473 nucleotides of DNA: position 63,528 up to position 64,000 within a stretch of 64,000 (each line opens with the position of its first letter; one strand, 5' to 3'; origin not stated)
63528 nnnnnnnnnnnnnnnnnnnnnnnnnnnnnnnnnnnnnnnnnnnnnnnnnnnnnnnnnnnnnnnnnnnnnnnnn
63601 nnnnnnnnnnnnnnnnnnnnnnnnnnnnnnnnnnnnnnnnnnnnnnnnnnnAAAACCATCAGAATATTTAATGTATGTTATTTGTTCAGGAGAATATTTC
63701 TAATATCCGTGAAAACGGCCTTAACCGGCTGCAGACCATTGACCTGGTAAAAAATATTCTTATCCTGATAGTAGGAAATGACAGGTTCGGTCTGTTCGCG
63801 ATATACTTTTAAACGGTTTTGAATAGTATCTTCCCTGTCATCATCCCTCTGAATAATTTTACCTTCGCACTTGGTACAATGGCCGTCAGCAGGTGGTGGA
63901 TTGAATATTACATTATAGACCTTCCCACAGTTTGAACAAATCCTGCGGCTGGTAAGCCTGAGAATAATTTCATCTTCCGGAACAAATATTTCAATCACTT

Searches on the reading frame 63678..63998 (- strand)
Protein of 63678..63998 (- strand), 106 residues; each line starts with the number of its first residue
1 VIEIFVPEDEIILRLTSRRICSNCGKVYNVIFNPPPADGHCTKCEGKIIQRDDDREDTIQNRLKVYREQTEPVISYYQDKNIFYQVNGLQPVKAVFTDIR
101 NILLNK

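Call 3: search_protein_families(library=pfam, proteins=[window:63678-63998:-], max_evalue=0.01)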
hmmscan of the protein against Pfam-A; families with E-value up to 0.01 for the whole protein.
window:63678-63998:- (106 aa): 2 families
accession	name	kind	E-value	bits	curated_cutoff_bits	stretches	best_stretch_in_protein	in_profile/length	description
PF05191.20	ADK_lid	-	2.8e-15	56.4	26.6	1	18-53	1-36/36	Adenylate kinase, active site lid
PF00406.28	ADK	-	1.3e-08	35.6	26.8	1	2-81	107-150/151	Adenylate kinase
